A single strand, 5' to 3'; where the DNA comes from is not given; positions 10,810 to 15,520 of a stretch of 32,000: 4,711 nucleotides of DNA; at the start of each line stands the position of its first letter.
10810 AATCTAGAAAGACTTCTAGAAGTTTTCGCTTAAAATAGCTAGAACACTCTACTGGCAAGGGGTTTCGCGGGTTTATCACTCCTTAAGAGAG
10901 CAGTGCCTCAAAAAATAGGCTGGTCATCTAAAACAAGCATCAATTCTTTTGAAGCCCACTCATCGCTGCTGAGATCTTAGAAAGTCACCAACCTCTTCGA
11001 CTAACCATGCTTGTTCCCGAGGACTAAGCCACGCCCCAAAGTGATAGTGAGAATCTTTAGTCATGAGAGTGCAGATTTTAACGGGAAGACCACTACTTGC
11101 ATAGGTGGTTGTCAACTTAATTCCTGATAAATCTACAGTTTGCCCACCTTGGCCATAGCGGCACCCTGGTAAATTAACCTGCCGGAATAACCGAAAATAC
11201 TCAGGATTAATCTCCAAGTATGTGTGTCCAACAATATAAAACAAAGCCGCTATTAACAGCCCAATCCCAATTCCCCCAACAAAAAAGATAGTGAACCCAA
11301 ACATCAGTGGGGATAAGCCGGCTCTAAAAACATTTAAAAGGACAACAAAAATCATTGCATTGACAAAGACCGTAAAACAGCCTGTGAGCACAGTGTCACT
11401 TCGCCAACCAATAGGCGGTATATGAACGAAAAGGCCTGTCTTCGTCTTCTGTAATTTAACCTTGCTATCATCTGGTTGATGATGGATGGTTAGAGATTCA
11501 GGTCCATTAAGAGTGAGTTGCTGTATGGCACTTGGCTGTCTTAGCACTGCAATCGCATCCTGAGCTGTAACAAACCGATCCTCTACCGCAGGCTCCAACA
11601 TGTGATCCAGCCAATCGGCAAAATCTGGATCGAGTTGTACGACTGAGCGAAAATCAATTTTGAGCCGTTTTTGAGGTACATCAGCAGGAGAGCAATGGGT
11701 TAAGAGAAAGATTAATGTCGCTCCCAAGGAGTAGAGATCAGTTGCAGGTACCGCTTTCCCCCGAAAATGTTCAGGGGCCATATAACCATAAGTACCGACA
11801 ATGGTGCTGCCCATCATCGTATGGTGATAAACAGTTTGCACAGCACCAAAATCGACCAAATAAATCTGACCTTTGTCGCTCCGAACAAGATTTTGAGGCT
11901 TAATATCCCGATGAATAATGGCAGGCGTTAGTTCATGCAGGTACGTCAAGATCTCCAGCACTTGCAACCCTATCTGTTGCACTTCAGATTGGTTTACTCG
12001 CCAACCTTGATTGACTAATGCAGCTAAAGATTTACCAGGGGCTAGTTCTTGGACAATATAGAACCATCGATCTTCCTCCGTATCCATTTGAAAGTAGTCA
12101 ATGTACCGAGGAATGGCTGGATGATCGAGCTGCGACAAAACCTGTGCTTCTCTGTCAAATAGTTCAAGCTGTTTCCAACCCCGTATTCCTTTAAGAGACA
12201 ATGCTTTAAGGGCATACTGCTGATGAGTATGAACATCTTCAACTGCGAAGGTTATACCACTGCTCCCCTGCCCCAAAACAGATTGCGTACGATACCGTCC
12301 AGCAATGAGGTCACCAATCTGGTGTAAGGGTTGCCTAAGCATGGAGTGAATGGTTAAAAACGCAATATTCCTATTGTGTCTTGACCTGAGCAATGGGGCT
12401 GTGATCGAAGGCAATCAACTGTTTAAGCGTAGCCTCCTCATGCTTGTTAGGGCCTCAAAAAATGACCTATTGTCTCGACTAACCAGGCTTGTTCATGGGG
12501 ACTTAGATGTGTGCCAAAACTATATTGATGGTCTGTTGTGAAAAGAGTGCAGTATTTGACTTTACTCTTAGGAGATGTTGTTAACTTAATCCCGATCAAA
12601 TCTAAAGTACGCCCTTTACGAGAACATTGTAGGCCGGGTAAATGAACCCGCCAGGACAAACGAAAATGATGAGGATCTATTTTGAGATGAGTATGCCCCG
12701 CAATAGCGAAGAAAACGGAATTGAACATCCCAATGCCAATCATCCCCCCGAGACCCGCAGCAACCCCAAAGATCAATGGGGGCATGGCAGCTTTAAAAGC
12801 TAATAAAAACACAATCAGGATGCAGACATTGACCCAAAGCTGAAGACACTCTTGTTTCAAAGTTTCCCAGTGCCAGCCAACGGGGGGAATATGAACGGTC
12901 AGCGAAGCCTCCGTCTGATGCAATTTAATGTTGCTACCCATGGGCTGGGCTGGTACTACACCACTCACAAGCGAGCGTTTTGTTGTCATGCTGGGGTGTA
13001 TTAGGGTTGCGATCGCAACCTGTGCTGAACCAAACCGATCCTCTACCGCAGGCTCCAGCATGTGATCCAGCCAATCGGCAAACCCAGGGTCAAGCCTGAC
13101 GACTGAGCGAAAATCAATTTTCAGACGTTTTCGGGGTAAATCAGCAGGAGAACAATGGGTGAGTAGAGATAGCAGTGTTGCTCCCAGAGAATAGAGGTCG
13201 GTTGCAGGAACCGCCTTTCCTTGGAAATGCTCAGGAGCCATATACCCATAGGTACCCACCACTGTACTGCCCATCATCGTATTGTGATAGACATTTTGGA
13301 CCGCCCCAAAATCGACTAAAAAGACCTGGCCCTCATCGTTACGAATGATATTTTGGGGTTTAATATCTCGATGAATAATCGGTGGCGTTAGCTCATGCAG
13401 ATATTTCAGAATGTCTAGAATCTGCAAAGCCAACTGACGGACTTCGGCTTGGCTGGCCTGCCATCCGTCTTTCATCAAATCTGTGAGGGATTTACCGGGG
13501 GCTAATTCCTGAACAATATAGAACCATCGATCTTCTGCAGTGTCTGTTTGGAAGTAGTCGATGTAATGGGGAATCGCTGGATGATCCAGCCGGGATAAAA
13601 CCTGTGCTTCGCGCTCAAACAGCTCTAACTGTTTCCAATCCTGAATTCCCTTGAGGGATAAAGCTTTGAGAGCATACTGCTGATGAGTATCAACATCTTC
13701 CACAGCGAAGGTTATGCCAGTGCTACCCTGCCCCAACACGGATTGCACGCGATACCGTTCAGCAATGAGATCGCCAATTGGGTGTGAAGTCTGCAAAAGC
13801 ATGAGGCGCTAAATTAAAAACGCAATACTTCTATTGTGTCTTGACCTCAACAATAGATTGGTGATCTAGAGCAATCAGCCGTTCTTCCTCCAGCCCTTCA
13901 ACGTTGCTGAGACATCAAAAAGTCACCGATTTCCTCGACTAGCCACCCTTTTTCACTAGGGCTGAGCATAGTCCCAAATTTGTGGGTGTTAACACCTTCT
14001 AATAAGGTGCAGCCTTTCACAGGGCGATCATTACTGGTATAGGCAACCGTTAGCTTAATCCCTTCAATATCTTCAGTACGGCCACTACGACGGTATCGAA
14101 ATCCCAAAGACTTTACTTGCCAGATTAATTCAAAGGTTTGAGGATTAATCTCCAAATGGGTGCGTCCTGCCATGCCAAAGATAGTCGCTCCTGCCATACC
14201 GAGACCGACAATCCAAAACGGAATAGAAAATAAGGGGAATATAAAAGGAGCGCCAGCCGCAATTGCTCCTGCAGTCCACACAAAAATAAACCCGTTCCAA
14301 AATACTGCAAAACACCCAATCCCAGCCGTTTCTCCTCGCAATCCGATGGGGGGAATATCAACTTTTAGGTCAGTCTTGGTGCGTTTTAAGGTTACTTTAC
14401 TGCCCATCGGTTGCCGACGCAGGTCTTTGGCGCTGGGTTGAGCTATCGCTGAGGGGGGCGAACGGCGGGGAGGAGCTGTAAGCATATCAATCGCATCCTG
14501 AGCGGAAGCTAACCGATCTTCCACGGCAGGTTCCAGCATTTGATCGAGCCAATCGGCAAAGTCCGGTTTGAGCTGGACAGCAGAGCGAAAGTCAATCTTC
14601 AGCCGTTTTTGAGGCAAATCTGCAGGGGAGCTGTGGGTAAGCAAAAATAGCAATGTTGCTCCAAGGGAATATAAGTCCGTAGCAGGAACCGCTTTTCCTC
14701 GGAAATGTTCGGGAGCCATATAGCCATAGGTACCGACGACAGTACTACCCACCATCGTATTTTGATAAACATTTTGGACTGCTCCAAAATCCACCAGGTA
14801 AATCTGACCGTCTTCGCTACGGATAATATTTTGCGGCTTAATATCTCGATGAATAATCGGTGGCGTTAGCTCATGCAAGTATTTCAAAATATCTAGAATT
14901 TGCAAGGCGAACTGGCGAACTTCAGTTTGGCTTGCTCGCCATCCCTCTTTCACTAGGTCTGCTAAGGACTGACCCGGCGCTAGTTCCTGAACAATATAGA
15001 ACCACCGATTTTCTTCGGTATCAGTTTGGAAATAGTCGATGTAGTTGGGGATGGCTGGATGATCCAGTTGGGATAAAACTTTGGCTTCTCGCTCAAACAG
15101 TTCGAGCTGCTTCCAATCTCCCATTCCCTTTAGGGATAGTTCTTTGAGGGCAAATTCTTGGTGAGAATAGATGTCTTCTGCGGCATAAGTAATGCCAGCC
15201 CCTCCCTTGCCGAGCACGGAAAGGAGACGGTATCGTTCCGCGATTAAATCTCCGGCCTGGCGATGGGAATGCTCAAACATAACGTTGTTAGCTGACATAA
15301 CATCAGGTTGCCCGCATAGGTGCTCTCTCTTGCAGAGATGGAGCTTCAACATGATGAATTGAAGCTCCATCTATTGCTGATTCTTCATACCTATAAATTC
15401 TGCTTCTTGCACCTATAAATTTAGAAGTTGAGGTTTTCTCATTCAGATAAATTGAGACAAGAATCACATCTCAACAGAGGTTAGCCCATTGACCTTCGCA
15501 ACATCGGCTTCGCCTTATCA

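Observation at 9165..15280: Head-to-tail array of four intact paralogous Ser/Thr kinases sharing an unassigned C-terminal 2-TM + beta-rich module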

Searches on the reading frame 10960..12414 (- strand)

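Call 3: search_protein_families(library=pfam, proteins=[window:10960-12414:-], max_evalue=1)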
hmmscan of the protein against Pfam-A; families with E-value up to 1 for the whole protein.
window:10960-12414:- (484 aa): 6 families
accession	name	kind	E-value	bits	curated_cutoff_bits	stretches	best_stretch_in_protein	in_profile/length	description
PF00069.31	Pkinase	-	8e-41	140.6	31.7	1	41-272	1-243/263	Protein kinase domain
PF07714.23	PK_Tyr_Ser-Thr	-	8.7e-17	61.7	23.1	1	44-242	4-202/258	Protein tyrosine and serine/threonine kinase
PF01636.29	APH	-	5.2e-08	33.4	23.2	2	148-190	150-195/239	Phosphotransferase enzyme family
PF14531.12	Kinase-like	-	8e-06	25.8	25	1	146-280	148-289/289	Kinase-like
PF03109.22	ABC1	-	0.0026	17.4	22.9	1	120-198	145-220/244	ABC1 atypical kinase-like domain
PF25727.1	UL74A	-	0.15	12.2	27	1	342-365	4-28/54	Cytomegalovirus UL74A protein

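Call 6: search_protein_families(library=ncbifam, proteins=[window:10960-12414:-], max_evalue=0.1)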
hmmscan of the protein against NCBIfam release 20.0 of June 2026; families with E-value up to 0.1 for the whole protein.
window:10960-12414:- (484 aa): 15 families
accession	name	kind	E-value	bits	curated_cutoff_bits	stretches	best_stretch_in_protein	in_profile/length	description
NF033483.0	PknB_PASTA_kin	equivalog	5.9e-39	134.5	450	1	34-289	2-263/563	Stk1 family PASTA domain-containing Ser/Thr kinase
NF047741.1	antiphage_MADS6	equivalog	2.6e-34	118.7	460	2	34-161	490-609/612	methylation-associated defense system protein kinase MAD6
NF038150.1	lanthi_synth_IV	equivalog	3.4e-26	91.9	650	1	35-249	185-401/851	class IV lanthionine synthetase LanL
NF052427.1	StpK7MSMEG_1200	equivalog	1.7e-24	86.3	900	1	39-243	7-208/601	serine/threonine protein kinase StpK7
NF033442.0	BREX_PglW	equivalog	4.3e-20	71.1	990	2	32-198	505-666/1391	BREX system serine/threonine kinase PglW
TIGR03903.1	TOMM_kin_cyc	equivalog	5.2e-19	67.6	705.75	1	63-238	2-183/1267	TOMM system kinase/cyclase fusion protein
NF009651.0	PRK13184.1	equivalog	1.5e-13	49.7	839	1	40-259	3-245/932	serine/threonine-protein kinase PknD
NF038151.1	lanthi_synth_III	equivalog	6.7e-13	47.9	575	1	41-244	222-429/833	class III lanthionine synthetase LanKC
NF053615.1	SerThrKinAfsKStmc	equivalog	7e-10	38.2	1300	1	125-243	94-212/809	protein serine/threonine kinase AfsK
NF043056.1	T4SS_LegK1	equivalog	2.1e-07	29.9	550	1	114-234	150-280/516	Dot/Icm T4SS effector kinase LegK1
TIGR03724.2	arch_bud32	equivalog_domain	0.00036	20.1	125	1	119-195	69-134/193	KEOPS complex kinase/ATPase Bud32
NF011462.0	PRK14879.1-3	equivalog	0.0007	19.4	174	1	147-191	86-127/192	Kae1-associated kinase Bud32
NF046102.1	CellCycRegCcrZ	equivalog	0.0022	17.4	400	1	146-194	135-183/260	cell cycle regulator CcrZ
NF011464.0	PRK14879.1-7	equivalog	0.031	14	246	1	108-192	74-149/221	Kae1-associated kinase Bud32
NF002475.0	PRK01723.1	equivalog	0.07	12.1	142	0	123-190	128-188/241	3-deoxy-D-manno-octulosonic acid kinase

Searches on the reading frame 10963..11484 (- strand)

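Call 5: search_protein_families(library=pfam, proteins=[window:10963-11484:-], max_evalue=10)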
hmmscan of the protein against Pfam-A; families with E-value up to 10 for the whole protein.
seq(174 aa): 1 family
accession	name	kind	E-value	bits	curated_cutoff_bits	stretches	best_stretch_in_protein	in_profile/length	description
PF25727.1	UL74A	-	0.042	13.9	27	1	32-55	4-28/54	Cytomegalovirus UL74A protein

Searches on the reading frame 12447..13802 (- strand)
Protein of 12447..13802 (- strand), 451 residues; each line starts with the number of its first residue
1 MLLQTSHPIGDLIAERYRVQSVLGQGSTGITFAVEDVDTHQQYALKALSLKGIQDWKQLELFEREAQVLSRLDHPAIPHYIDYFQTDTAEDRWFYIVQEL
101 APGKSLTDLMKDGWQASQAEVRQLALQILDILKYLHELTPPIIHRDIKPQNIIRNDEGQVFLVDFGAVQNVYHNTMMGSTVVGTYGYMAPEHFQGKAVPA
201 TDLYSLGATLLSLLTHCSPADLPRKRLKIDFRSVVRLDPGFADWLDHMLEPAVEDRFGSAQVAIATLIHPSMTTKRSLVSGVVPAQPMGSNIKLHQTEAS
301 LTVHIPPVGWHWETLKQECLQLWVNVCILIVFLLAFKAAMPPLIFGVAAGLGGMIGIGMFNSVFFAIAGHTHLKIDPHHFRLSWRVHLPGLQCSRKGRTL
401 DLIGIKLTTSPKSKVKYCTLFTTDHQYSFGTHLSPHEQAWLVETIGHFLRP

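Call 3: search_protein_families(library=pfam, proteins=[window:12447-13802:-], max_evalue=1)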
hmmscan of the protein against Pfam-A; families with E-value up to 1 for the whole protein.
window:12447-13802:- (451 aa): 9 families
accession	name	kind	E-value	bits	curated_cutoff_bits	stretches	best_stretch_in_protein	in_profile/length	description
PF00069.31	Pkinase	-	7.1e-43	147.3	31.7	1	17-221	1-198/263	Protein kinase domain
PF07714.23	PK_Tyr_Ser-Thr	-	8.8e-19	68.2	23.1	1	20-218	4-202/258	Protein tyrosine and serine/threonine kinase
PF14531.12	Kinase-like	-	2.1e-06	27.6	25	1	122-256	148-289/289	Kinase-like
PF01636.29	APH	-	2.1e-05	24.9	23.2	2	55-140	33-112/239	Phosphotransferase enzyme family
PF03109.22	ABC1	-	0.001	18.7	22.9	1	95-175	144-221/244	ABC1 atypical kinase-like domain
PF17667.7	Pkinase_fungal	-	0.011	14.9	24.1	1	129-195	293-367/387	Fungal protein kinase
PF06293.20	Kdo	-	0.051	13.5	21.3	1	87-165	86-166/207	Lipopolysaccharide kinase (Kdo/WaaP) family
PF01633.27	Choline_kinase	-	0.062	13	29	1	113-165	134-188/300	Choline/ethanolamine kinase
PF12260.14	PIP49_C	-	0.066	13.2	25.2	1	94-168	32-110/189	Protein-kinase domain of FAM69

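Call 6: search_protein_families(library=ncbifam, proteins=[window:12447-13802:-], max_evalue=0.1)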
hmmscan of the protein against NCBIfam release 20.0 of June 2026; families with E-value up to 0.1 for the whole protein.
window:12447-13802:- (451 aa): 16 families
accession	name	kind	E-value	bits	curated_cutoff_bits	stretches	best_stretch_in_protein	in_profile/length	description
NF033483.0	PknB_PASTA_kin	equivalog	3.3e-41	141.9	450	1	10-219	2-207/563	Stk1 family PASTA domain-containing Ser/Thr kinase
NF047741.1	antiphage_MADS6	equivalog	7.8e-37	127.1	460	2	10-137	490-609/612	methylation-associated defense system protein kinase MAD6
NF038150.1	lanthi_synth_IV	equivalog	4.4e-26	91.5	650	1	12-224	186-400/851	class IV lanthionine synthetase LanL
NF052427.1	StpK7MSMEG_1200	equivalog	2.1e-25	89.3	900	1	16-219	8-208/601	serine/threonine protein kinase StpK7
TIGR03903.1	TOMM_kin_cyc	equivalog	4.4e-21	74.5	705.75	1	38-215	1-184/1267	TOMM system kinase/cyclase fusion protein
NF033442.0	BREX_PglW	equivalog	2e-19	68.9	990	1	9-177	506-669/1391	BREX system serine/threonine kinase PglW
NF009651.0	PRK13184.1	equivalog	9e-16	57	839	1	15-231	2-241/932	serine/threonine-protein kinase PknD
NF038151.1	lanthi_synth_III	equivalog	1.5e-14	53.4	575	1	16-217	221-426/833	class III lanthionine synthetase LanKC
NF053615.1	SerThrKinAfsKStmc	equivalog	6.3e-10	38.3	1300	1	101-215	94-208/809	protein serine/threonine kinase AfsK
NF043056.1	T4SS_LegK1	equivalog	7.2e-09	34.8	550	1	89-210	149-280/516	Dot/Icm T4SS effector kinase LegK1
NF058632.1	SerThrKinPrkT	equivalog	1e-06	28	280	1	14-170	20-167/322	serine/threonine protein kinase PrkT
TIGR03724.2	arch_bud32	equivalog_domain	0.00059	19.4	125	1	95-169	69-132/193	KEOPS complex kinase/ATPase Bud32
NF011460.0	PRK14879.1-1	equivalog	0.0013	17.9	199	1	94-169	86-158/232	Kae1-associated kinase Bud32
NF011462.0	PRK14879.1-3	equivalog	0.0077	16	174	1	126-168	89-128/192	Kae1-associated kinase Bud32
NF041408.1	XopAU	subfamily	0.048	13.2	450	1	142-215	349-416/498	XopAU family type III secretion system effector serine/threonine kinase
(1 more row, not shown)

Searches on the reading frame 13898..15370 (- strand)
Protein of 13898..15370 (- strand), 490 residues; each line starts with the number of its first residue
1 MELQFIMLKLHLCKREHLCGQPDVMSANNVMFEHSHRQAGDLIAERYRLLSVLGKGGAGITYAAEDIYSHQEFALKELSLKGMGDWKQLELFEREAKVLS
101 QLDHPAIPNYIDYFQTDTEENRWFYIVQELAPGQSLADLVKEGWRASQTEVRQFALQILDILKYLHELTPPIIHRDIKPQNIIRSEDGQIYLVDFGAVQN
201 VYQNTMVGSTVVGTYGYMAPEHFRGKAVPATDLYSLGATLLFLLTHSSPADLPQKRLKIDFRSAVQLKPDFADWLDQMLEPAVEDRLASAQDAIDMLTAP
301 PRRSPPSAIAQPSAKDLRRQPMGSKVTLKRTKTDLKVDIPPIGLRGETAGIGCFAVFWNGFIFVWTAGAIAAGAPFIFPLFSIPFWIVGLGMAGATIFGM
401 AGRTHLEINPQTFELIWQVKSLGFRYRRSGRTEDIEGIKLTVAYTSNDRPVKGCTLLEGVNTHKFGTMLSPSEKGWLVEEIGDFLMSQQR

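Call 3: search_protein_families(library=pfam, proteins=[window:13898-15370:-], max_evalue=1)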
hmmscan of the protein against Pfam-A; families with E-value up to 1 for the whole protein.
window:13898-15370:- (490 aa): 8 families
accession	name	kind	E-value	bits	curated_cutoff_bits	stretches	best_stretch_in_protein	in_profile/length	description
PF00069.31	Pkinase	-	2.3e-42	145.7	31.7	1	47-288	1-253/263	Protein kinase domain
PF07714.23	PK_Tyr_Ser-Thr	-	2.5e-18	66.8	23.1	1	51-246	5-200/258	Protein tyrosine and serine/threonine kinase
PF01636.29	APH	-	1.5e-08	35.1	23.2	2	146-196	138-195/239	Phosphotransferase enzyme family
PF14531.12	Kinase-like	-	3.8e-05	23.5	25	1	153-286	149-289/289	Kinase-like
PF03109.22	ABC1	-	0.0028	17.3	22.9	1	126-205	145-221/244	ABC1 atypical kinase-like domain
PF06293.20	Kdo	-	0.062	13.2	21.3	1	120-196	89-167/207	Lipopolysaccharide kinase (Kdo/WaaP) family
PF01633.27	Choline_kinase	-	0.1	12.3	29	1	148-195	138-188/300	Choline/ethanolamine kinase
PF17667.7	Pkinase_fungal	-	0.13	11.4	24.1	1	166-226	300-369/387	Fungal protein kinase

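Call 6: search_protein_families(library=ncbifam, proteins=[window:13898-15370:-], max_evalue=0.1)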
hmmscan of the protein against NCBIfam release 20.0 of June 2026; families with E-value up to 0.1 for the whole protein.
window:13898-15370:- (490 aa): 19 families
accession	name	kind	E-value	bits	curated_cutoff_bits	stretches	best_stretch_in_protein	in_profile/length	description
NF033483.0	PknB_PASTA_kin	equivalog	3.2e-45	155.2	450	1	40-278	2-242/563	Stk1 family PASTA domain-containing Ser/Thr kinase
NF047741.1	antiphage_MADS6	equivalog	8.9e-37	126.9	460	2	35-167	485-609/612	methylation-associated defense system protein kinase MAD6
NF038150.1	lanthi_synth_IV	equivalog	4.8e-29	101.3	650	1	35-283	179-423/851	class IV lanthionine synthetase LanL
NF052427.1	StpK7MSMEG_1200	equivalog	5.3e-25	87.9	900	1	46-249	8-208/601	serine/threonine protein kinase StpK7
NF033442.0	BREX_PglW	equivalog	1e-19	69.9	990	2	37-208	504-670/1391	BREX system serine/threonine kinase PglW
NF038151.1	lanthi_synth_III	equivalog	3.4e-19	68.7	575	1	22-285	196-465/833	class III lanthionine synthetase LanKC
NF009651.0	PRK13184.1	equivalog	3.4e-19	68.3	839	1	45-265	2-245/932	serine/threonine-protein kinase PknD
TIGR03903.1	TOMM_kin_cyc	equivalog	4.4e-19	67.9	705.75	1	71-245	4-184/1267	TOMM system kinase/cyclase fusion protein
NF053615.1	SerThrKinAfsKStmc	equivalog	5.9e-13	48.4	1300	1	130-249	93-212/809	protein serine/threonine kinase AfsK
NF043056.1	T4SS_LegK1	equivalog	1.4e-08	33.8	550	1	114-240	145-280/516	Dot/Icm T4SS effector kinase LegK1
NF058632.1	SerThrKinPrkT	equivalog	2.4e-08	33.3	280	1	38-238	14-202/322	serine/threonine protein kinase PrkT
TIGR03724.2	arch_bud32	equivalog_domain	0.00018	21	125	1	95-197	43-130/193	KEOPS complex kinase/ATPase Bud32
NF011460.0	PRK14879.1-1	equivalog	0.00089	18.4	199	1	124-199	86-158/232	Kae1-associated kinase Bud32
NF011462.0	PRK14879.1-3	equivalog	0.00097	18.9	174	1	160-197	93-127/192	Kae1-associated kinase Bud32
NF046102.1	CellCycRegCcrZ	equivalog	0.016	14.6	400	1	166-199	149-182/260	cell cycle regulator CcrZ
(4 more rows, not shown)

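Call 55: predict_structure(alignment_id=A4)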
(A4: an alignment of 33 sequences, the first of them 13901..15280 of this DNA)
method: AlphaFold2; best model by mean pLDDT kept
length: 460 residues; sequences in the alignment: 33
mean_pLDDT: 90.7   pTM: 0.63
mean pLDDT of the five models: 90.7, 90.4, 89.4, 89.0, 88.8
residues with pLDDT >= 90: 361; 70-90: 66; 50-70: 14; < 50: 19
segments of 3 or more residues with pLDDT < 50: 173-177, 275-286
pLDDT, mean of each block of 10 residues (from residue 1): 72 97 90 98 96 88 94 98 95 97 97 94 98 95 95 97 88 53 90 91 98 96 92 91 97 94 95 52 54 93 96 90 94 96 94 94 92 97 97 95 95 85 94 94 89 87
secondary structure, 60 per line:
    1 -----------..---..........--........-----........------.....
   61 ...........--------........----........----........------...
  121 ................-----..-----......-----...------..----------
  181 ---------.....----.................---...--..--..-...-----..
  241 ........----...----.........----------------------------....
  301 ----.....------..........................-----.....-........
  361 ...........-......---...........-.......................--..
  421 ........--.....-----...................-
elements in order: E17-26 E29-36 E42-49 H56-71 E80-87 E92-99 H106-111 H118-136 E152-154 E160-162 H190-194 H199-215 H239-248 H260-268 E297-300 E305-309 H316-341 H347-351 H353-371 E373-378 E382-389 E394-401 E405-416 E419-428 E431-435 H441-459
